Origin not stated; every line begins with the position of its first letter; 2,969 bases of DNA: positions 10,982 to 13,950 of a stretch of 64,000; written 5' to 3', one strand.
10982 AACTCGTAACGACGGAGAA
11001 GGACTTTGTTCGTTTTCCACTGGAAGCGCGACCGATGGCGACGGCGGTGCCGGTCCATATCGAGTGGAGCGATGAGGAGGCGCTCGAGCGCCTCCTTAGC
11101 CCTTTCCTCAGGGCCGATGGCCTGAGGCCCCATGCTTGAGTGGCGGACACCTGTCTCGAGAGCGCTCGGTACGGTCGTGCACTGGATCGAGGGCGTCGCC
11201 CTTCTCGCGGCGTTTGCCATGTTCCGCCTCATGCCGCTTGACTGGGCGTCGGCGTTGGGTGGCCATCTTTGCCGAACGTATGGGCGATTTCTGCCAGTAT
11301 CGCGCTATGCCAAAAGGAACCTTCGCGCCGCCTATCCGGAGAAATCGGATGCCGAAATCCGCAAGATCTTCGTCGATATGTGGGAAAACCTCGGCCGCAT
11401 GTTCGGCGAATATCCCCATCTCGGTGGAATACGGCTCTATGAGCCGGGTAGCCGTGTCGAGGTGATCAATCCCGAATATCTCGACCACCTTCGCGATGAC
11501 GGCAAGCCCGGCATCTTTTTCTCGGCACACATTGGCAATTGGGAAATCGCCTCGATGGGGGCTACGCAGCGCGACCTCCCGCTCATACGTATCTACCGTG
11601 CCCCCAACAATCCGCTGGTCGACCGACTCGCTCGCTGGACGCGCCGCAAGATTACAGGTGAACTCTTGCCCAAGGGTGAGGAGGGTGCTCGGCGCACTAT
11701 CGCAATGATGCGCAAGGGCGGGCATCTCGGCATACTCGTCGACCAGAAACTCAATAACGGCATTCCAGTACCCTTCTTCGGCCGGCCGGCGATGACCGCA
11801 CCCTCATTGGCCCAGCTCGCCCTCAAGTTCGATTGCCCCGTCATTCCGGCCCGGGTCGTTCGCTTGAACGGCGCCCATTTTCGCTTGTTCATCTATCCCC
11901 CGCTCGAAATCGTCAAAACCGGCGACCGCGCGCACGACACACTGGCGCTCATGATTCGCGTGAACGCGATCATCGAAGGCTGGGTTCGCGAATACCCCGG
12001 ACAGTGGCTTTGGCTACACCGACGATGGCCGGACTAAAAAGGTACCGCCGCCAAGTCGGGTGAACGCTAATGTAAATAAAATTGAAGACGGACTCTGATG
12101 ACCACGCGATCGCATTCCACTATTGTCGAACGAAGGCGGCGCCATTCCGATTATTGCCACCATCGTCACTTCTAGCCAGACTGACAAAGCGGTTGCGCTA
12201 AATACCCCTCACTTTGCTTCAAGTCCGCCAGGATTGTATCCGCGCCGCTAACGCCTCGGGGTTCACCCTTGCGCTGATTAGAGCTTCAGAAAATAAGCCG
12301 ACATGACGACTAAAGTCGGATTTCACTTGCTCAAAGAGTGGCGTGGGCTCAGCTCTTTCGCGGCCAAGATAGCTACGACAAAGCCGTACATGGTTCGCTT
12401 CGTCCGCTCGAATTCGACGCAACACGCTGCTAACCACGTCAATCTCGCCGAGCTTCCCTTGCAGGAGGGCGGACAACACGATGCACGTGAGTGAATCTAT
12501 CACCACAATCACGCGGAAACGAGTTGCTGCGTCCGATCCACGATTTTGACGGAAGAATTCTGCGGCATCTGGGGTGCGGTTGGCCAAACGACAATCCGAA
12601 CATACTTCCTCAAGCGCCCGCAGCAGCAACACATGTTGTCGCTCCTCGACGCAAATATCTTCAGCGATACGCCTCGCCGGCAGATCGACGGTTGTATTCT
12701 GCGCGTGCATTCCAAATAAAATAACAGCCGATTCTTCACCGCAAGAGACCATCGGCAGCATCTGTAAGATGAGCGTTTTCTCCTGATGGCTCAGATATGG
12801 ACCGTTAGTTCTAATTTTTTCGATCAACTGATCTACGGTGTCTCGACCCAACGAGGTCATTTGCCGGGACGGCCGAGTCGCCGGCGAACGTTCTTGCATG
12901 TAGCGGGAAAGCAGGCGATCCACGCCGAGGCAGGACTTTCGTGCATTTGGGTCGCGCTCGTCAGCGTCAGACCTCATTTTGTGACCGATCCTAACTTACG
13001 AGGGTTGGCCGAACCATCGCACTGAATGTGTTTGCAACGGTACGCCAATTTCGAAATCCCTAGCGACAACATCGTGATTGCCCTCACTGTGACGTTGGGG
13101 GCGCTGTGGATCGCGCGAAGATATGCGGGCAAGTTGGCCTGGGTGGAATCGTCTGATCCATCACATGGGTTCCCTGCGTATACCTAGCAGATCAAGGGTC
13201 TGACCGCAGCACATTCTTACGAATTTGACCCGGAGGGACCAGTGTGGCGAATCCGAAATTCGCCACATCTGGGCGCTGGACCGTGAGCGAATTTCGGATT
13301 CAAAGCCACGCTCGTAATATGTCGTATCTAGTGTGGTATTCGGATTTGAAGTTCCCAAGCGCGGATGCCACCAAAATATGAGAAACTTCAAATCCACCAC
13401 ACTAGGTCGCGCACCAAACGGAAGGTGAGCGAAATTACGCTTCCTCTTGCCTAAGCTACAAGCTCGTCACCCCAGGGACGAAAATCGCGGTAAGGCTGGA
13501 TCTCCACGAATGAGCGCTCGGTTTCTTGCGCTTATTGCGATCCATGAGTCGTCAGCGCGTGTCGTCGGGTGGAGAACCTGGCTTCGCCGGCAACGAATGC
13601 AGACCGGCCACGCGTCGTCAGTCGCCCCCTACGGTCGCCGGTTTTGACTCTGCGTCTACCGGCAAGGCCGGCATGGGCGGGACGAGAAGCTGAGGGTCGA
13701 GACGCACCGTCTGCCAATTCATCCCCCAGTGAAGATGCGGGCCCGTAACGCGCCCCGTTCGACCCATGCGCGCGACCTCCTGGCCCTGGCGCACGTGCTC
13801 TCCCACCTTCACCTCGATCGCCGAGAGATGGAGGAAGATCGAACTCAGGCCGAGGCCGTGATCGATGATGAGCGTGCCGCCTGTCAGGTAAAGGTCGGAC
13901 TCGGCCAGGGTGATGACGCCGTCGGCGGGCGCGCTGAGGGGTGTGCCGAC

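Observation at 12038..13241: Low-GC 1.2-kb island carrying a single ferritin-like diiron gene, wedged between the lipid A late-acyltransferase gene and a repeat copy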

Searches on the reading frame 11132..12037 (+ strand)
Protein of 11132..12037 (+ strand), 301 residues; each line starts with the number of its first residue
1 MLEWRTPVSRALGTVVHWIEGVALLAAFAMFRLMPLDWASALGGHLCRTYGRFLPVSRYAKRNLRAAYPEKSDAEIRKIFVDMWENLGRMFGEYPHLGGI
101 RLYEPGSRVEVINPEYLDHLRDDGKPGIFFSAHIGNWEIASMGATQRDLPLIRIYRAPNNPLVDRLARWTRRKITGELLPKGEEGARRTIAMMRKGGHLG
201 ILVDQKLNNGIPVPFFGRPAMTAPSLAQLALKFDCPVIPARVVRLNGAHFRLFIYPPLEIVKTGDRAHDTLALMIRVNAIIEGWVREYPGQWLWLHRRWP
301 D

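Call 34: find_related_loci(query=window:11132-12037:+, collection=genome_contigs, flank=6000)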
Query window:11132-12037:+ (301 aa) in genome_contigs; peptide patterns used: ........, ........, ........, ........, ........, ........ (x = any residue, [..] = any of these).
600 stretches matched a pattern (row limit reached: there are more); 472 encode a relative of the query (tblastn E <= 1e-3); the best 80 are kept; 80 distinct loci.
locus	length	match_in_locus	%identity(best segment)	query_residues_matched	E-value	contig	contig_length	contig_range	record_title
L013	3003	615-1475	60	15-301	5e-112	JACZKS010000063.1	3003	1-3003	MAG: Rhodospirillales bacterium isolate MAG51 rhodospirillaceae_1_contig_385388, whole genome shotgun sequence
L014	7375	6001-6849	59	19-301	2e-108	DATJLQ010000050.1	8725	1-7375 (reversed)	MAG TPA_asm: Alphaproteobacteria bacterium isolate SMAG_U14813 k141_1645207, whole genome shotgun sequence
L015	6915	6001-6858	59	19-301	2e-107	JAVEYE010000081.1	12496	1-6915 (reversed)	MAG: Rhodospirillales bacterium isolate BF4_22 NODE_16133_length_12496_cov_5.012855_Biofilm4, whole genome shotgun seque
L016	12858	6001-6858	56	15-300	5e-106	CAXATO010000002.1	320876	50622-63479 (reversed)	MAG TPA_asm: uncultured Magnetovibrio sp. isolate ERR2752158_binner12_Refined_88 genome assembly, contig: ERZ2772516.44,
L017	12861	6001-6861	54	15-301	3e-103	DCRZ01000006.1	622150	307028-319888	MAG TPA_asm: Rhodospirillaceae bacterium UBA1479 UBA1479_contig_288, whole genome shotgun sequence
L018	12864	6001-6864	58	14-301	3e-103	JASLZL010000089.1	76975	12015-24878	MAG: Rhodospirillales bacterium isolate ETNP2_MAG_7 c_000001370779, whole genome shotgun sequence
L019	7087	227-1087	54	15-301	6e-102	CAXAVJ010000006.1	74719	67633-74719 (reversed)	MAG TPA_asm: uncultured Rhodospirillaceae bacterium isolate ERR594358_concoct_25 genome assembly, contig: ERZ2772497.254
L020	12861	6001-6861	53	15-301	2e-101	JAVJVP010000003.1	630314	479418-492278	MAG: Rhodospirillales bacterium isolate C2-GNP5-11 k141_12872, whole genome shotgun sequence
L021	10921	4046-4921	53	7-301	2e-101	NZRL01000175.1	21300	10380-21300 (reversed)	MAG: Rhodospirillaceae bacterium isolate EAC36 MHASMcontig_438180, whole genome shotgun sequence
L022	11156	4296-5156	53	15-301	4e-101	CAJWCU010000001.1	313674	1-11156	MAG TPA_asm: uncultured Rhodospirillaceae bacterium isolate ERR599081_bin.38_MetaBAT_v2.12.1_MAG genome assembly, contig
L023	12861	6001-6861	53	15-301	9e-101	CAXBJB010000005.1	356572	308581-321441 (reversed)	MAG TPA_asm: uncultured Alphaproteobacteria bacterium isolate ERR2762157_binner12_Refined_11 genome assembly, contig: ER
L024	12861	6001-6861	53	15-301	7e-101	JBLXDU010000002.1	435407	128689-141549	MAG: Rhodospirillales bacterium isolate ES20-16 S20maxbin_out.036RE.5K@2, whole genome shotgun sequence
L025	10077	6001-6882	52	8-301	5e-100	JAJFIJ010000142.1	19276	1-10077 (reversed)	MAG: Rhodospirillales bacterium isolate OFTM364 OFTM364_141, whole genome shotgun sequence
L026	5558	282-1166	54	8-301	1e-98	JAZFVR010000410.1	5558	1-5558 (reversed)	MAG: Alphaproteobacteria bacterium isolate BS3bin.25 BS3bin.25_410, whole genome shotgun sequence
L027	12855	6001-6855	53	15-301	2e-98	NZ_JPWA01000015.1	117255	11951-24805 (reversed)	Thalassospira xianhensis MCCC 1A02616 contig15, whole genome shotgun sequence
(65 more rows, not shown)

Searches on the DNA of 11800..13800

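Call 51: search_rna_families(source=window, start=11800, end=13800, threshold=evalue, max_evalue=1)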
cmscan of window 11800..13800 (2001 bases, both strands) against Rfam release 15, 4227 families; matches with E-value up to 1: 0.
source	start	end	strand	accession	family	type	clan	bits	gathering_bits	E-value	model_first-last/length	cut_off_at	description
